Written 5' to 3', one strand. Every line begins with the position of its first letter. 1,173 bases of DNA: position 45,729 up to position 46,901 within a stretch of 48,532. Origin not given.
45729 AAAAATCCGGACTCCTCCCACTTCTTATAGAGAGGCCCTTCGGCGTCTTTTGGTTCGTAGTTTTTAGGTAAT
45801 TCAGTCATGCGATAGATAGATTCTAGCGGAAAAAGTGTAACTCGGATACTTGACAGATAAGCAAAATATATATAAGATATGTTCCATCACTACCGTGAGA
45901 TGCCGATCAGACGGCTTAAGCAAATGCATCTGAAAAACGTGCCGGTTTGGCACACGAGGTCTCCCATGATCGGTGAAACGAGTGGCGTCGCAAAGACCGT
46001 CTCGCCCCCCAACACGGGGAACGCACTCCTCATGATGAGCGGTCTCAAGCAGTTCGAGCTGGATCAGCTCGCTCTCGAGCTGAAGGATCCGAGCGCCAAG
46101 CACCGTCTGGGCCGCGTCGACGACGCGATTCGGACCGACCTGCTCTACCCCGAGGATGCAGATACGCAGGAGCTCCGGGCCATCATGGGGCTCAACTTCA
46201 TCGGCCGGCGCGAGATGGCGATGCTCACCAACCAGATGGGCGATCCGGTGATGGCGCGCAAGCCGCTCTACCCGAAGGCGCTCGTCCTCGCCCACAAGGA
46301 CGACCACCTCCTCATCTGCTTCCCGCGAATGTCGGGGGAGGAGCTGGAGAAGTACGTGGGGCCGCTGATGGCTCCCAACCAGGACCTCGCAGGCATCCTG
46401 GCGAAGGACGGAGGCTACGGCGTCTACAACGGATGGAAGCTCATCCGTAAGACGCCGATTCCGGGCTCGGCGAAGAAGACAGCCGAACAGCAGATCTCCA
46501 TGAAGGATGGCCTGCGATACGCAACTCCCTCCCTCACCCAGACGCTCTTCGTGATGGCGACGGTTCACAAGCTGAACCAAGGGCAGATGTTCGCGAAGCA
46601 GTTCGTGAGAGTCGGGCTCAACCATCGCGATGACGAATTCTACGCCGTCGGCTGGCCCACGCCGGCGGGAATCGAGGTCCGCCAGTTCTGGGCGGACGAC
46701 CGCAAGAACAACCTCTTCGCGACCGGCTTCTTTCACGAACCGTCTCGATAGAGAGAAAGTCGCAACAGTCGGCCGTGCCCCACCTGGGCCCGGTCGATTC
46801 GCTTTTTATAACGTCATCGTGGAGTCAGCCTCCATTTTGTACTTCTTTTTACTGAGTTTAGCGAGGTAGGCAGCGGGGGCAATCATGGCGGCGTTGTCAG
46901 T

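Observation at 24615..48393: Five G+C-rich, GC3-rich single-gene islands interleaved with housekeeping genes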

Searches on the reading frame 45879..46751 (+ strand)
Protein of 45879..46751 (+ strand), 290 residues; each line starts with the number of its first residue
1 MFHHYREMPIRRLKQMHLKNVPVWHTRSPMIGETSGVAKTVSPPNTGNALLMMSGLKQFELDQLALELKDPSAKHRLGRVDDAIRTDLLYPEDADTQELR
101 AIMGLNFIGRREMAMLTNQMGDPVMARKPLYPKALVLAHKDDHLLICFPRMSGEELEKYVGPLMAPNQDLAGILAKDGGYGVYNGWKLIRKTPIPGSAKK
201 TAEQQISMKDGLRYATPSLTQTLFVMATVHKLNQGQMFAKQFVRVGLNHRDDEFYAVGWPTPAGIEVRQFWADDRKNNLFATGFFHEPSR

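Call 4: search_protein_families(library=pfam, proteins=[window:45879-46751:+], max_evalue=0.01)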
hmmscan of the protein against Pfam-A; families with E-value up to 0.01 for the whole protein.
window:45879-46751:+ (290 aa): 0 families

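Call 5: search_protein_families(library=ncbifam, proteins=[window:45879-46751:+], max_evalue=0.01)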
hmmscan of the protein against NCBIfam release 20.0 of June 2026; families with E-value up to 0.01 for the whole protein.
window:45879-46751:+ (290 aa): 0 families

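Call 10: find_homologous_proteins(query=window:45879-46751:+)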
Query window:45879-46751:+ (290 aa): 1 proteins with E <= 0.001 among 562 candidates.
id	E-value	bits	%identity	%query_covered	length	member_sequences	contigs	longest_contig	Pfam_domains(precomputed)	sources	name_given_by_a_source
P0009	2.1e-173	594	100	90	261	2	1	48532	-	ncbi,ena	-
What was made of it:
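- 45879..46751 (+): Island d ORF: 290 aa from 45879, or 261 aa from the ATG at 45966, which is the NCBI call. The GC-rich part is 45938-46796. The gene is antisense to the flanking valS and tsaD and belongs to a sparse unannotated family. A k-mer search finds only the gene itself (call 10).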

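Call 19: find_encoding_contigs(protein=window:45879-46751:+, flank=10000, max_places=4)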
Protein window:45879-46751:+ (290 aa): 2 contigs read that carry it; 2 places shown.
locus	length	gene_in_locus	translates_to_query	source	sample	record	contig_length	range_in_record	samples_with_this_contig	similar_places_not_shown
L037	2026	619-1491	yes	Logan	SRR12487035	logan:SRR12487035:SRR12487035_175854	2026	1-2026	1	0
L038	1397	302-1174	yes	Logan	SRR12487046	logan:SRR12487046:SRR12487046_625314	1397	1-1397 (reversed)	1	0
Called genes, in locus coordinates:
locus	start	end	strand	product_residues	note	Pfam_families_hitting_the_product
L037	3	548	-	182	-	?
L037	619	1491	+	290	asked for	-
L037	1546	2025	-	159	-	?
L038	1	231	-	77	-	?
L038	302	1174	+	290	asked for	-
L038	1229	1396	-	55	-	?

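Call 23: search_protein_families(library=phrogs, proteins=[window:45966-46751:+], max_evalue=0.01)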
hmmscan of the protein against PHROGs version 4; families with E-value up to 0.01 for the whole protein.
window:45966-46751:+ (261 aa): 0 families

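Call 24: search_protein_families(library=padloc, proteins=[window:45966-46751:+], max_evalue=0.01)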
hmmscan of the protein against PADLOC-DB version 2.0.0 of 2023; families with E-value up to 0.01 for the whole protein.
window:45966-46751:+ (261 aa): 0 families

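Call 36: search_dna_similar(query=window:45966-46751:+, collection=phages, mode=protein, max_evalue=0.1, max_rows=10)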
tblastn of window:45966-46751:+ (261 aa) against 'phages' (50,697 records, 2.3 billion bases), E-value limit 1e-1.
No match.

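Call 39: find_related_loci(query=window:45966-46751:+, collection=viral_contigs, flank=8000)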
Query window:45966-46751:+ (261 aa) in viral_contigs; peptide patterns used: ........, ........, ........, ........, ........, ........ (x = any residue, [..] = any of these).
2 stretches matched a pattern, but none encodes a relative of the query by tblastn (E <= 1e-3).

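Call 46: search_protein_representatives(protein=window:45966-46751:+)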
Query: 261 residues. Proteins with E-value up to 0.001 (for the whole library): 13; up to 1e-10: 3; up to 1e-30: 1. The best 13 are listed.
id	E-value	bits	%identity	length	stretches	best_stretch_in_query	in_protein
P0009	3.1e-174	593.8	100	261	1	1-261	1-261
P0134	2.7e-28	115.6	37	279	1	49-259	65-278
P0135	1.1e-12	64.5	31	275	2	107-252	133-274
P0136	1.8e-08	50.6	27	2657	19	83-153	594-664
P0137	4.3e-06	42.8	36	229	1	59-216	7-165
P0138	2.3e-05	40.5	32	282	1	65-249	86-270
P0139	1.1e-04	38.3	31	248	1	70-250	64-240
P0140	1.7e-04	37.6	30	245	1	61-205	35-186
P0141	2.6e-04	37.0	32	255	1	14-198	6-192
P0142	3.6e-04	36.5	26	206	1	72-250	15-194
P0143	5.4e-04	36.0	33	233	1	150-248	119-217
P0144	7.0e-04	35.6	26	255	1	55-251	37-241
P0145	8.3e-04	35.4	35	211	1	70-213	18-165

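Call 47: find_encoding_contigs(protein=P0134, flank=10000, max_places=3)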
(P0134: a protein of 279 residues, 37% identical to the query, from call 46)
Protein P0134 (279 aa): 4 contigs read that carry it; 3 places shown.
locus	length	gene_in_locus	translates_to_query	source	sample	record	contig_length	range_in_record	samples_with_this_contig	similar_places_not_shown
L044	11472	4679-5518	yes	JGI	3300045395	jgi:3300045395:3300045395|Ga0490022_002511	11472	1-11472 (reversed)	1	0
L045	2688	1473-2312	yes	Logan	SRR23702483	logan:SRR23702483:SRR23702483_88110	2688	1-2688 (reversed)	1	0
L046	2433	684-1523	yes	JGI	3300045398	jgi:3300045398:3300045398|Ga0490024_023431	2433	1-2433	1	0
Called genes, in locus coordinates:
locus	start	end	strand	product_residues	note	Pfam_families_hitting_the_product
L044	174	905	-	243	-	PF13367:PrsW-protease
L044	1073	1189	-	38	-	-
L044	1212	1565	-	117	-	-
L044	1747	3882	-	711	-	PF00133:tRNA-synt_1, PF09334:tRNA-synt_1g, PF13603:tRNA-synt_1_2 (faint), PF08264:Anticodon_1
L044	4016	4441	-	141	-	-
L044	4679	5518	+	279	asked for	-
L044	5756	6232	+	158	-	PF05497:Destabilase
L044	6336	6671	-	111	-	-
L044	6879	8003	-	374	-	PF00814:TsaD, PF02543:Carbam_trans_N (faint), PF22521:HypF_C_2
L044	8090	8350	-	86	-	-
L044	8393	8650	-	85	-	-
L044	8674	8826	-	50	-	-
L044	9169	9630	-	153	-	PF00380:Ribosomal_S9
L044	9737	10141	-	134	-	PF00572:Ribosomal_L13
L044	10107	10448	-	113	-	PF01196:Ribosomal_L17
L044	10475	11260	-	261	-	PF01193:RNA_pol_L, PF01000:RNA_pol_A_bac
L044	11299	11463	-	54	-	-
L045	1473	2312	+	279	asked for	-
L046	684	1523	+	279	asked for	-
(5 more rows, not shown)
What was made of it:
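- A homolog of d sits at the same site in another genome from a different project (call 47).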

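Call 54: find_related_loci(query=A2, collection=metagenome_contigs, flank=10000)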
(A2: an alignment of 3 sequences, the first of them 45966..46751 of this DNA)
Query A2 (261 aa) in metagenome_contigs; peptide patterns used: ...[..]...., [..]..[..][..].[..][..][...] (x = any residue, [..] = any of these).
148 stretches matched a pattern, but none encodes a relative of the query by tblastn (E <= 1e-3).

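Call 60: predict_structure(alignment_id=A1)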
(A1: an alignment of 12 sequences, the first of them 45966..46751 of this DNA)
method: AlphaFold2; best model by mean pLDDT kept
length: 261 residues; sequences in the alignment: 12
mean_pLDDT: 82.2   pTM: 0.76
mean pLDDT of the five models: 82.2, 81.9, 80.6, 79.9, 78.9
residues with pLDDT >= 90: 143; 70-90: 53; 50-70: 41; < 50: 24
segments of 3 or more residues with pLDDT < 50: 1-22
pLDDT, mean of each block of 10 residues (from residue 1): 44 44 53 69 71 66 87 95 83 64 94 95 93 96 89 90 96 91 83 96 92 84 87 94 95 89 59
secondary structure, 60 per line:
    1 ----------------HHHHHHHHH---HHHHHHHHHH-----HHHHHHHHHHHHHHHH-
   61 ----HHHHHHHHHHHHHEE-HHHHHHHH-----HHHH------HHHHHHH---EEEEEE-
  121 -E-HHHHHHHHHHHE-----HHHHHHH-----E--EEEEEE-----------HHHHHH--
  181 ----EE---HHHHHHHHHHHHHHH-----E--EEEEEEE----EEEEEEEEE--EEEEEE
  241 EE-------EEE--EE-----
elements in order: H17-25 H29-38 H44-59 H65-77 H81-88 H94-97 H104-110 E114-119 H124-134 H141-147 E156-161 H173-178 H190-204 E213-219 E224-232 E235-242 E250-252

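Call 64: fold_search(model_id=the predicted structure, library=pdb)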
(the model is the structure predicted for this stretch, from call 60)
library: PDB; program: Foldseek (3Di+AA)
matches with E <= 10: 136; with E <= 0.001: 0
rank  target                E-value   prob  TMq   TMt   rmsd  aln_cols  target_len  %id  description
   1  6o6m_B                2.5e-01  0.21  0.29  0.19  20.7       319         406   11  The Structure of EgtB (Cabther) (released 2019-07-31)
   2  6qki_C                2.7e-01  0.16  0.28  0.20  20.6       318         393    9  Native structure of EgtB from Chloracidobacterium thermophilum, a type II sulfoxide synthase (released 2019-03-27)
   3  6o6m_C                2.9e-01  0.18  0.28  0.19  21.0       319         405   10  The Structure of EgtB (Cabther) (released 2019-07-31)
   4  6qkj_A                3.0e-01  0.16  0.27  0.18  20.5       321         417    9  EgtB from Chloracidobacterium thermophilum, a type II sulfoxide synthase in complex with N,N,N-trimethyl-histidine (released 2019-03-27)
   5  6o6l_A                3.4e-01  0.16  0.27  0.18  19.9       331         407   10  The Structure of EgtB(Cabther) in complex with Hercynine (released 2019-07-31)
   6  8qf6_A                3.4e-01  0.13  0.26  0.18  20.9       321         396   10  Sulfoxide synthase from Chloracidobacterium thermophilum, EgtB type II, in complex with iron and trimethylhistidine (released 2024-09-11)
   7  6o6m_D                3.8e-01  0.15  0.28  0.19  20.8       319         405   10  The Structure of EgtB (Cabther) (released 2019-07-31)
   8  6qki_D                4.0e-01  0.14  0.28  0.19  20.4       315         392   10  Native structure of EgtB from Chloracidobacterium thermophilum, a type II sulfoxide synthase (released 2019-03-27)
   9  6qkj_B                4.0e-01  0.12  0.27  0.18  21.0       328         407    9  EgtB from Chloracidobacterium thermophilum, a type II sulfoxide synthase in complex with N,N,N-trimethyl-histidine (released 2019-03-27)
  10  1m4u_L                4.0e-01  0.03  0.09  0.15  15.2       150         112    6  Crystal structure of Bone Morphogenetic Protein-7 (BMP-7) in complex with the secreted antagonist Noggin (released 2002-12-18)
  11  6qki_A                4.5e-01  0.13  0.27  0.18  20.7       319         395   11  Native structure of EgtB from Chloracidobacterium thermophilum, a type II sulfoxide synthase (released 2019-03-27)
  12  6qki_B                4.8e-01  0.13  0.28  0.19  20.7       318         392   10  Native structure of EgtB from Chloracidobacterium thermophilum, a type II sulfoxide synthase (released 2019-03-27)
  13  6o6l_C                6.1e-01  0.10  0.26  0.18  20.8       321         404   10  The Structure of EgtB(Cabther) in complex with Hercynine (released 2019-07-31)
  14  8qf6_B                6.4e-01  0.06  0.19  0.13  21.4       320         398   10  Sulfoxide synthase from Chloracidobacterium thermophilum, EgtB type II, in complex with iron and trimethylhistidine (released 2024-09-11)
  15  6o6l_D                6.8e-01  0.10  0.26  0.18  20.8       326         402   10  The Structure of EgtB(Cabther) in complex with Hercynine (released 2019-07-31)
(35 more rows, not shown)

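Call 65: find_encoding_contigs(protein=P0135, flank=10000, max_places=2)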
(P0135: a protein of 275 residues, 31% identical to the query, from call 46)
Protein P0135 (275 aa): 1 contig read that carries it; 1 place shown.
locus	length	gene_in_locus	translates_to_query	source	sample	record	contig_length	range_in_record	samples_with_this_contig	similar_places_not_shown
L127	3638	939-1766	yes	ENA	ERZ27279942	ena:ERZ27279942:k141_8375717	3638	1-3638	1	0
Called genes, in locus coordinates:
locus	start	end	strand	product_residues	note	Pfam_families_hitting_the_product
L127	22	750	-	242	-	PF01978:TrmB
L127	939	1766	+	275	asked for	-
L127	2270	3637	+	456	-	?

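Call 66: find_encoding_contigs(protein=P0138, flank=10000, max_places=2)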
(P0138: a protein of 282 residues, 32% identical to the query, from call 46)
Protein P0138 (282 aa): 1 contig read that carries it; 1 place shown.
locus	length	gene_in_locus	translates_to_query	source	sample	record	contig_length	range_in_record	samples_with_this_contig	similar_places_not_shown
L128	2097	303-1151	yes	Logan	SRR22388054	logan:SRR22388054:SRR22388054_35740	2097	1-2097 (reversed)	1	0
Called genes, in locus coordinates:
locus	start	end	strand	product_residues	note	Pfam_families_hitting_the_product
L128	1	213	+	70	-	?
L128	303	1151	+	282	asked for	-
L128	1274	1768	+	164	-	-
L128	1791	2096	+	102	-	?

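Call 83: search_protein_families(library=pfam, proteins=[L044:4016-4441:-, L044:5756-6232:+], max_evalue=0.01)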
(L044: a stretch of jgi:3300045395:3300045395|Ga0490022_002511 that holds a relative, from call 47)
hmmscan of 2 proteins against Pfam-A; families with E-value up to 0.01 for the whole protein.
L044:4016-4441:- (141 aa): 0 families

L044:5756-6232:+ (158 aa): 1 family
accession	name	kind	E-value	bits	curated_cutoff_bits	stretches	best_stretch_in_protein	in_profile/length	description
PF05497.17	Destabilase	-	6.2e-09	36.6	26.2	1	61-146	25-115/116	Destabilase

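Call 86: fold_search(model_id=the predicted structure, library=viral)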
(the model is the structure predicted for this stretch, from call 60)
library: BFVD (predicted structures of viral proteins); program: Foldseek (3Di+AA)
matches with E <= 10: 188; with E <= 0.001: 0
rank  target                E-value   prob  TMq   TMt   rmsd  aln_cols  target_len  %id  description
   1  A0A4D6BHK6            1.2e-01  0.25  0.24  0.16  14.9       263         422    8  (no name in the UniProt tables at hand)
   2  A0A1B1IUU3            2.5e-01  0.21  0.31  0.16  13.5       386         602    9  (no name in the UniProt tables at hand)
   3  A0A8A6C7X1            3.2e-01  0.38  0.27  0.32  13.0       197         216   10  (no name in the UniProt tables at hand)
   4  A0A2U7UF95            4.2e-01  0.10  0.21  0.17  14.6       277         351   15  Uncharacterized protein [Pandoravirus macleodensis]
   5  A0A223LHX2            4.7e-01  0.21  0.25  0.12  12.8       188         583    8  Putative virion structural protein [Erwinia phage vB_EamM_RisingSun]
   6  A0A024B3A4            7.1e-01  0.05  0.15  0.10  14.8       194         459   13  Endolysin [Lactococcus phage WP-2]
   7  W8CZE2                9.0e-01  0.15  0.25  0.17  14.1       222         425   10  Putative virion structural protein [Erwinia phage PhiEaH1]
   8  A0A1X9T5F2            1.2e+00  0.28  0.23  0.09   4.3       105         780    7  C-type lectin protein [Ranid herpesvirus 3]
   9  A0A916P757            1.3e+00  0.04  0.13  0.07  12.2       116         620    8  Tryptophan repeat gene family [Mythimna separata entomopoxvirus 'L']
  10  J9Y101                1.3e+00  0.02  0.13  0.07  28.3       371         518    8  Genome polyprotein (Fragment) [Norovirus Hu/GII.1/7EK/Hawaii/1971/USA]
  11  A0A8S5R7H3            1.3e+00  0.06  0.14  0.19  12.2       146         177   10  Transcriptional regulator [virus sp. ct8MV80]
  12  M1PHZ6                1.4e+00  0.05  0.10  0.24  11.2        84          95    7  Uncharacterized protein [Moumouvirus goulette]
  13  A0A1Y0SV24            1.8e+00  0.04  0.17  0.11  16.8       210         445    8  Virion structural protein [Pseudomonas phage Noxifer]
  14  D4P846                1.9e+00  0.01  0.08  0.09  16.5       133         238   10  Gp71 [Rhodococcus phage ReqiPine5]
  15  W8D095                2.1e+00  0.07  0.27  0.26  14.6       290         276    9  Putative virion structural protein [Erwinia phage PhiEaH1]
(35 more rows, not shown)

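Call 87: search_protein_families(library=pfam, proteins=[P0136, P0134, P0138, P0144], max_evalue=0.01)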
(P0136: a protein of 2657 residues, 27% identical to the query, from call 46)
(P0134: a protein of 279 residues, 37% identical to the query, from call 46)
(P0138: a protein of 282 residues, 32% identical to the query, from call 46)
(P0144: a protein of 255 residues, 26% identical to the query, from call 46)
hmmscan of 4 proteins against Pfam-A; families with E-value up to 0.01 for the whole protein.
P0136 (2657 aa): 0 families

P0134 (279 aa): 0 families

P0138 (282 aa): 0 families

P0144 (255 aa): 0 families

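Call 94: search_solved_structures(query=A1, max_evalue=1)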
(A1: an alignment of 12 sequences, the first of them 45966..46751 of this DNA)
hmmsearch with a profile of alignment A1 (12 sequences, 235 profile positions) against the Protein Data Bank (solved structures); distinct sequences matched with E-value up to 1: 1.
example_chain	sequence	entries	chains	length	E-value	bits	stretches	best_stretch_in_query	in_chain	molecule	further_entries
1qc6_A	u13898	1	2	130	0.21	14.2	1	26-70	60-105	EVH1 DOMAIN FROM ENA/VASP-LIKE PROTEIN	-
